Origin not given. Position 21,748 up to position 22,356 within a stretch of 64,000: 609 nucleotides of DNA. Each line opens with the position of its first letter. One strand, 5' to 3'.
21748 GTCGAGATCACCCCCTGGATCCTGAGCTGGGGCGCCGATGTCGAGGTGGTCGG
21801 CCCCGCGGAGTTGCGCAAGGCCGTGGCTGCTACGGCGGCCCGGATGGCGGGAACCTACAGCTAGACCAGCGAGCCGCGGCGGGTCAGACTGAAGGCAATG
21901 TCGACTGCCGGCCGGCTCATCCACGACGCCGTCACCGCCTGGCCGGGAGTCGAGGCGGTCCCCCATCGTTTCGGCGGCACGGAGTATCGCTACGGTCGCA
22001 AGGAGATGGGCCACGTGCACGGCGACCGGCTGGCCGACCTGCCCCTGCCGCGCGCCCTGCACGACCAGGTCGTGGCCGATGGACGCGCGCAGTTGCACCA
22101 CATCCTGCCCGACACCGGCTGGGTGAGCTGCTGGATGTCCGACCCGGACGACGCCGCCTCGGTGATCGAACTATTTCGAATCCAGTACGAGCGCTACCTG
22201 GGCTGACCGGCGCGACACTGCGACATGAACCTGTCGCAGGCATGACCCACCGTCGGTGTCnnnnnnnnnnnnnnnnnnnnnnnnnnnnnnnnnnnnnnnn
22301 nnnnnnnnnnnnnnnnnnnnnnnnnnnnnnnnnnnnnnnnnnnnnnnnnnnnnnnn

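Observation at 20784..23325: WYL regulator with two downstream unknown genes bracketed by its putative operators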

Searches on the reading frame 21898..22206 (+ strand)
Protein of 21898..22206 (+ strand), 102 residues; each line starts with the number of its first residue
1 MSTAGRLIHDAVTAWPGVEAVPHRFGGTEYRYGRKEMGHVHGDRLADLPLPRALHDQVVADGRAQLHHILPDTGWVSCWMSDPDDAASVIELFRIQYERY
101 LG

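Call 4: search_protein_families(library=pfam, proteins=[window:21898-22206:+], max_evalue=0.01)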
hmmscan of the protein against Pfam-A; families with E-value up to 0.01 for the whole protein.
window:21898-22206:+ (102 aa): 1 family
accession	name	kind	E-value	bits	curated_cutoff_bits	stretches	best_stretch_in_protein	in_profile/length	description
PF17648.7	Luciferase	-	1.6e-19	70.3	23.7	1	34-95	1-62/63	Luciferase domain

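Call 5: search_protein_families(library=ncbifam, proteins=[window:21898-22206:+], max_evalue=0.01)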
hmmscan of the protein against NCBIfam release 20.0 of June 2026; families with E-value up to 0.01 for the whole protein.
window:21898-22206:+ (102 aa): 0 families

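Call 9: search_protein_families(library=padloc, proteins=[window:21898-22206:+], max_evalue=0.01)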
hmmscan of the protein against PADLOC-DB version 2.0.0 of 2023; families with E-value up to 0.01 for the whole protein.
window:21898-22206:+ (102 aa): 0 families

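Call 47: find_homologous_proteins(query=window:21898-22206:+, max_evalue=0.00001)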
Query window:21898-22206:+ (102 aa): 545 proteins with E <= 0.00001 among 551 candidates; the best 120 are listed.
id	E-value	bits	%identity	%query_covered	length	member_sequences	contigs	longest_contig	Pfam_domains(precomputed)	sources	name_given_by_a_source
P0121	2.2e-65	235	100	100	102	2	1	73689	PF17648.8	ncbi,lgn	ncbi:MAG: luciferase family protein [Candidatus Dormibacteria bacterium]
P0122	2.3e-53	197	85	98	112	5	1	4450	PF17648.8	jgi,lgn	-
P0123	8.4e-53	195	81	98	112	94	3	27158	PF17648.8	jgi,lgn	-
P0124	2.3e-52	194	81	98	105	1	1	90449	PF17648.8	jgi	jgi:hypothetical protein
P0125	3.9e-52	193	82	98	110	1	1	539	PF17648.8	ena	-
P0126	5.3e-52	192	81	98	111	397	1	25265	PF17648.8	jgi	jgi:Family of unknown function (DUF5519)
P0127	5.9e-52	192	81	99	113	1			PF17648.8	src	-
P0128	8.6e-52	192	81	98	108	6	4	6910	PF17648.8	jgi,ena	jgi:luciferase-like monooxygenase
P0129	1.4e-51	191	79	99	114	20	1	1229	PF17648.8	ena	-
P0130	1.4e-51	191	81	95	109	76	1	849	PF17648.8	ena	-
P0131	1.6e-51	191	79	98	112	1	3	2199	PF17648.8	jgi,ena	jgi:hypothetical protein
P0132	1.8e-51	191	80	98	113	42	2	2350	PF17648.8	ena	-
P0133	2.2e-51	190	81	98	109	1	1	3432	PF17648.8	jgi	jgi:Family of unknown function (DUF5519)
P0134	3.1e-51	190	79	98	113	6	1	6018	PF17648.8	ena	-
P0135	4.0e-51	190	80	98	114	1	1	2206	PF17648.8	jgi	jgi:hypothetical protein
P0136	4.3e-51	189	82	98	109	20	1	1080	PF17648.8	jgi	jgi:hypothetical protein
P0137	5.2e-51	189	79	99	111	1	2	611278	PF17648.8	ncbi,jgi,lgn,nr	ncbi:MAG: hypothetical protein QOK05_704 [Chloroflexota bacterium]|jgi:hypothetical protein|nr:hypot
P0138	5.8e-51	189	79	98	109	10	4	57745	PF17648.8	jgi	jgi:hypothetical protein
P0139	7.7e-51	189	79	98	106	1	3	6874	PF17648.8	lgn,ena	-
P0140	9.2e-51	188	79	96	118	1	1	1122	PF17648.8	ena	-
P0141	1.1e-50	188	81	98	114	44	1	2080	PF17648.8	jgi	jgi:hypothetical protein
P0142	1.3e-50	188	78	98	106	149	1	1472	PF17648.8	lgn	-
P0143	1.4e-50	188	78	99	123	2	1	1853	PF17648.8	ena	-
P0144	1.4e-50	188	79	98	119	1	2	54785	PF17648.8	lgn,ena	-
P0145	1.4e-50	188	78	98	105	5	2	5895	PF17648.8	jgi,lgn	jgi:hypothetical protein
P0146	1.5e-50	188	80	99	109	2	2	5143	PF17648.8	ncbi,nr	ncbi:MAG: DUF5519 family protein [Candidatus Dormibacteraeota bacterium]|nr:DUF5519 family protein [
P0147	1.7e-50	188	80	98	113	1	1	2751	PF17648.8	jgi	-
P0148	1.8e-50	187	79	95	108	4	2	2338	PF17648.8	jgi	jgi:hypothetical protein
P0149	2.1e-50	187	78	98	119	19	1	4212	PF17648.8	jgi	jgi:hypothetical protein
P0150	2.4e-50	187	77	98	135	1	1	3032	PF17648.8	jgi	jgi:Family of unknown function (DUF5519)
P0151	2.5e-50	187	78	99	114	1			PF17648.8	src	-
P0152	2.9e-50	187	77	98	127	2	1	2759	PF17648.8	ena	-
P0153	3.2e-50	187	78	98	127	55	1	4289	PF17648.8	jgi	jgi:hypothetical protein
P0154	3.3e-50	187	77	98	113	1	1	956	PF17648.8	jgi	jgi:hypothetical protein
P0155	3.3e-50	187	77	98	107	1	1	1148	PF17648.8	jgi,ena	-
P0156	3.6e-50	187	80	94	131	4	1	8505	PF17648.8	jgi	-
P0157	4.3e-50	186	77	98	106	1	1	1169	PF17648.8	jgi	jgi:hypothetical protein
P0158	4.5e-50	186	79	98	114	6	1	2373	PF17648.8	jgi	jgi:hypothetical protein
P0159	5.1e-50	186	78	98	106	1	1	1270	PF17648.8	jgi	jgi:hypothetical protein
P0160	6.5e-50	186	80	98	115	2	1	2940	PF17648.8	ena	-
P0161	6.6e-50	186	80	95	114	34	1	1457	PF17648.8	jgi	jgi:hypothetical protein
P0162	8.6e-50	185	77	99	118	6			PF17648.8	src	-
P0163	8.7e-50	185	78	98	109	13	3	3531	PF17648.8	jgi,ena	-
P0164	9.4e-50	185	77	99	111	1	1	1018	PF17648.8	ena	-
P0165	1.0e-49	185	77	99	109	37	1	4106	PF17648.8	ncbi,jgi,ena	-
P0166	1.1e-49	185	78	98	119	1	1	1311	PF17648.8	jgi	jgi:hypothetical protein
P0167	1.1e-49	185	79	99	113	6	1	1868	PF17648.8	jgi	jgi:hypothetical protein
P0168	1.1e-49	185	78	94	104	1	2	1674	PF17648.8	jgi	jgi:hypothetical protein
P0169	1.1e-49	185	77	100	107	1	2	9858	PF17648.8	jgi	jgi:hypothetical protein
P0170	1.2e-49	185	78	99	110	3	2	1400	PF17648.8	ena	-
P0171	1.3e-49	185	76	100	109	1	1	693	PF17648.8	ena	-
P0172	1.3e-49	185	79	98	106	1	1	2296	PF17648.8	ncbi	-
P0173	1.3e-49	185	77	98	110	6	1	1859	PF17648.8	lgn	-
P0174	1.4e-49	185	80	99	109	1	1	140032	PF17648.8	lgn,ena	-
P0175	1.4e-49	185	76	98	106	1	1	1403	PF17648.8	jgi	jgi:hypothetical protein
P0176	1.5e-49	185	76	97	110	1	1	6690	PF17648.8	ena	-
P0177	1.6e-49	184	77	98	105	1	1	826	PF17648.8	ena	-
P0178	1.6e-49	184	77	98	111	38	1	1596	PF17648.8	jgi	jgi:hypothetical protein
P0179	1.7e-49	184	78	99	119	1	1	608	PF17648.8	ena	-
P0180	1.9e-49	184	79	97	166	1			PF17648.8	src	-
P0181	1.9e-49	184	78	98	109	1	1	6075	PF17648.8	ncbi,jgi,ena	-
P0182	1.9e-49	184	78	98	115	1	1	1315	PF17648.8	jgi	jgi:hypothetical protein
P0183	2.0e-49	184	77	98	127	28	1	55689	PF17648.8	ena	-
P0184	2.1e-49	184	77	97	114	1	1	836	PF17648.8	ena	-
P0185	2.1e-49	184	74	98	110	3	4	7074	PF17648.8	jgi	jgi:hypothetical protein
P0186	2.1e-49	184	76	100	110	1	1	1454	PF17648.8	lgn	-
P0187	2.5e-49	184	75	98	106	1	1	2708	PF17648.8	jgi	jgi:hypothetical protein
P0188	2.7e-49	184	77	99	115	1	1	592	PF17648.8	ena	-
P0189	2.8e-49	184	75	98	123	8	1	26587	PF17648.8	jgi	jgi:Family of unknown function (DUF5519)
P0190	2.9e-49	184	73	98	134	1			PF17648.8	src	-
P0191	3.2e-49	183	79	96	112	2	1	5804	PF17648.8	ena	-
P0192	3.2e-49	183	79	98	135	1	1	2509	PF17648.8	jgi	-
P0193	3.3e-49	183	76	100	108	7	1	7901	PF17648.8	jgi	-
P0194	3.3e-49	183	78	95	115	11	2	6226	PF17648.8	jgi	jgi:hypothetical protein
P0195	3.5e-49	183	78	97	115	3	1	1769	PF17648.8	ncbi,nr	ncbi:MAG: DUF5519 family protein [Candidatus Dormibacteraeota bacterium]|nr:DUF5519 family protein [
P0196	3.6e-49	183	77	97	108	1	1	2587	PF17648.8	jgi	jgi:hypothetical protein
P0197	3.8e-49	183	79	98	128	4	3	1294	PF17648.8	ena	-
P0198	4.2e-49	183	77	99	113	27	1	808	PF17648.8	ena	-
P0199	4.3e-49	183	77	98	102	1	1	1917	PF17648.8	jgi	jgi:hypothetical protein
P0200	4.4e-49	183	78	98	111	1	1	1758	PF17648.8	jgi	jgi:hypothetical protein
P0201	4.8e-49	183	76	98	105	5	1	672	PF17648.8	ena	-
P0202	4.9e-49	183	75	100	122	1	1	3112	PF17648.8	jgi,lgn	jgi:hypothetical protein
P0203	5.2e-49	183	77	98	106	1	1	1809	PF17648.8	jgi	jgi:hypothetical protein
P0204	6.2e-49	183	77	99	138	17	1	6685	PF17648.8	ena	-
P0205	6.5e-49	182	74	99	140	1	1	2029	PF17648.8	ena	-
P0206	6.8e-49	182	78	96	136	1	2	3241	PF17648.8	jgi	jgi:hypothetical protein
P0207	7.3e-49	182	78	98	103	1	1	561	PF17648.8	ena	-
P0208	8.5e-49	182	78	98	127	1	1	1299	PF17648.8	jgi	jgi:hypothetical protein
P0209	8.6e-49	182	77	98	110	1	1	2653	PF17648.8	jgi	jgi:luciferase-like monooxygenase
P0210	8.6e-49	182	76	98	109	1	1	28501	PF17648.8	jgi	jgi:hypothetical protein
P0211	9.2e-49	182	75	100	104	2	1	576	PF17648.8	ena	-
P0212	9.3e-49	182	77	98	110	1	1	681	PF17648.8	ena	-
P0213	9.8e-49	182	78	98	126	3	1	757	PF17648.8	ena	-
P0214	1.0e-48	182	79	95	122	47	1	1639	PF17648.8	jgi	jgi:hypothetical protein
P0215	1.0e-48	182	77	98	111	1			PF17648.8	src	-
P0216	1.0e-48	182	76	98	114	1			PF17648.8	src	-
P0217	1.1e-48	182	78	98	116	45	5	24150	PF17648.8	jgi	jgi:hypothetical protein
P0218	1.1e-48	182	77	98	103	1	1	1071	PF17648.8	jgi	-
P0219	1.2e-48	182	76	98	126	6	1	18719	PF17648.8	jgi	jgi:Family of unknown function (DUF5519)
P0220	1.2e-48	182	79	95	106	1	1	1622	PF17648.8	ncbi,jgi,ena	-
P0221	1.3e-48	181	76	98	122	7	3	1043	PF17648.8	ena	-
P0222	1.4e-48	181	75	98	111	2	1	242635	PF17648.8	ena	-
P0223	1.5e-48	181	76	95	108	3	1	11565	PF17648.8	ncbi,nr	ncbi:MAG TPA: luciferase family protein [Candidatus Dormibacteraeota bacterium]|nr:luciferase family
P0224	1.6e-48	181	80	95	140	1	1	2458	PF17648.8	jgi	jgi:Ni,Fe-hydrogenase I large subunit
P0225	1.7e-48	181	77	98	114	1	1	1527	PF17648.8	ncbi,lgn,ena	-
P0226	1.7e-48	181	78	98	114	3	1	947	PF17648.8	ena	-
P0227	1.8e-48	181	75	98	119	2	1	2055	PF17648.8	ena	-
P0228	1.9e-48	181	75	99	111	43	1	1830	PF17648.8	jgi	jgi:hypothetical protein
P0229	1.9e-48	181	75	98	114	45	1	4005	PF17648.8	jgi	jgi:hypothetical protein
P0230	2.0e-48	181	76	98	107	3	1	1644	PF17648.8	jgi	jgi:Family of unknown function (DUF5519)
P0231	2.2e-48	181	75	98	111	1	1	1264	PF17648.8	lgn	-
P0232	2.2e-48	181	75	99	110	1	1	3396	PF17648.8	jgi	jgi:hypothetical protein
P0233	2.4e-48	181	78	95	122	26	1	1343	PF17648.8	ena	-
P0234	2.6e-48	181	77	98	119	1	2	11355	PF17648.8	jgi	jgi:hypothetical protein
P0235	2.6e-48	181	77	96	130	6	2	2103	PF17648.8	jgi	jgi:hypothetical protein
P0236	2.6e-48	181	77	96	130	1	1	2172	PF17648.8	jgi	jgi:hypothetical protein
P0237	2.6e-48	180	78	96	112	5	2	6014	PF17648.8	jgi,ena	-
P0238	2.7e-48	180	75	98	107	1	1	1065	PF17648.8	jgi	-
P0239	2.8e-48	180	75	100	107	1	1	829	PF17648.8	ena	-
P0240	3.0e-48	180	76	98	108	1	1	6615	PF17648.8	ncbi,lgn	ncbi:MAG: luciferase family protein [Candidatus Dormibacteraceae bacterium]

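Call 48: find_encoding_contigs(protein=P0124, flank=5000, max_places=2)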
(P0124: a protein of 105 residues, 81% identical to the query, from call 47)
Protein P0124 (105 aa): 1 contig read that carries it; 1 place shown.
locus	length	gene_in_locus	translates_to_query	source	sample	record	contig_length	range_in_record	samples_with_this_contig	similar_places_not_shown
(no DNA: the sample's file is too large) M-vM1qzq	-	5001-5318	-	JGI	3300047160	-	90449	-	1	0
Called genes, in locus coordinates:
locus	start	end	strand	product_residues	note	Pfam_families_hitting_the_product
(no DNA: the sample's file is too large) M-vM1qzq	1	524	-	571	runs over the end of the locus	PF01425:Amidase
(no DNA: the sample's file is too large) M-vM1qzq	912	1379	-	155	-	PF01047:MarR, PF12802:MarR_2, PF13463:HTH_27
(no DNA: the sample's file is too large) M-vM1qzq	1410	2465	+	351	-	PF00005:ABC_tran, PF13304:AAA_21 (weak), PF13732:DrrA1-3_C (weak)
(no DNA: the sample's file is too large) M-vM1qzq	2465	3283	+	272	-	PF01061:ABC2_membrane, PF12698:ABC2_membrane_3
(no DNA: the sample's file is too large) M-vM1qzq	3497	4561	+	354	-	PF00376:MerR, PF13411:MerR_1 (weak), PF13581:HATPase_c_2, PF02518:HATPase_c (weak), PF14213:DUF4325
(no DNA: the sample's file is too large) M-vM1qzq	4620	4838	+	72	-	-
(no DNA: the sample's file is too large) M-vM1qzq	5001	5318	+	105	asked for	PF17648:Luciferase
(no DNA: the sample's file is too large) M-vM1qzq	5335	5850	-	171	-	PF00440:TetR_N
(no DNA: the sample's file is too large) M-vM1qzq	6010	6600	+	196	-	PF05724:TPMT, PF03848:TehB, PF05175:MTS (weak), PF13489:Methyltransf_23, PF13847:Methyltransf_31, PF08241:Methyltransf_11, PF08242:Methyltransf_12, PF13649:Methyltransf_25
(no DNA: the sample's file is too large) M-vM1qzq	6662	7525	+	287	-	PF03372:Exo_endo_phos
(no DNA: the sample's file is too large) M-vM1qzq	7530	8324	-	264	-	PF04909:Amidohydro_2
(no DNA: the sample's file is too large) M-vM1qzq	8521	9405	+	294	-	PF00248:Aldo_ket_red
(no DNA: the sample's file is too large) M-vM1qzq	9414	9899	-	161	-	-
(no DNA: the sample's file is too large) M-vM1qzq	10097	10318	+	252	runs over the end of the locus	PF00296:Bac_luciferase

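Call 49: find_encoding_contigs(protein=P0137, flank=5000, max_places=2)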
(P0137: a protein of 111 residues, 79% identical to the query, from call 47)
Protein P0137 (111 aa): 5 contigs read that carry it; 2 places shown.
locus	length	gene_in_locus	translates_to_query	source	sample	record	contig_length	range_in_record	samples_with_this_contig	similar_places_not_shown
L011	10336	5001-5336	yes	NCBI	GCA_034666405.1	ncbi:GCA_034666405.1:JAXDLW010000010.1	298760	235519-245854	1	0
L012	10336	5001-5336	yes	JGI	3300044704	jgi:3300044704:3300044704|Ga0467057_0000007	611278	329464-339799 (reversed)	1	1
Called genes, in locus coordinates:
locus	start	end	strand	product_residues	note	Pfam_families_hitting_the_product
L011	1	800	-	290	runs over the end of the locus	PF01828:Peptidase_A4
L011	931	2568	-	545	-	-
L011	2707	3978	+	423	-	PF02720:DUF222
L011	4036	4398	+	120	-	PF04993:TfoX_N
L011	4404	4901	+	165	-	-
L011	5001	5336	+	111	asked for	PF17648:Luciferase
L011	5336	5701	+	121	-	PF04237:YjbR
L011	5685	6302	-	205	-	PF00440:TetR_N, PF13305:TetR_C_33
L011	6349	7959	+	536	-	PF00890:FAD_binding_2 (weak), PF01266:DAO (faint), PF13450:NAD_binding_8, PF01593:Amino_oxidase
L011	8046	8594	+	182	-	-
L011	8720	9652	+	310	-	PF22091:DUF6941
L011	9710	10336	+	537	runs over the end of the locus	-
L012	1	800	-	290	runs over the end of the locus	PF01828:Peptidase_A4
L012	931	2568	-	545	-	-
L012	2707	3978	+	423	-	PF02720:DUF222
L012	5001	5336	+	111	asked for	PF17648:Luciferase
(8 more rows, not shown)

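Call 68: predict_structure(alignment_id=A2)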
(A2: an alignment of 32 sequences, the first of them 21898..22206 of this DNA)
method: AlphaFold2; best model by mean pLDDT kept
length: 102 residues; sequences in the alignment: 32
mean_pLDDT: 95.1   pTM: 0.87
mean pLDDT of the five models: 95.1, 94.4, 93.6, 92.4, 91.9
residues with pLDDT >= 90: 91; 70-90: 10; 50-70: 1; < 50: 0
segments of 3 or more residues with pLDDT < 50: none
pLDDT, mean of each block of 10 residues (from residue 1): 94 98 96 97 96 93 91 93 96 97 92
secondary structure, 60 per line:
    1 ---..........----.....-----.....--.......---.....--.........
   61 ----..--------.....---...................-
elements in order: H4-13 E18-22 E28-32 E35-41 E45-49 H52-60 E75-79 H83-101

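Call 70: search_protein_families(library=phrogs, proteins=[window:21898-22206:+], max_evalue=0.01)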
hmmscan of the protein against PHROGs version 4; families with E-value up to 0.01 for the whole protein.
window:21898-22206:+ (102 aa): 0 families
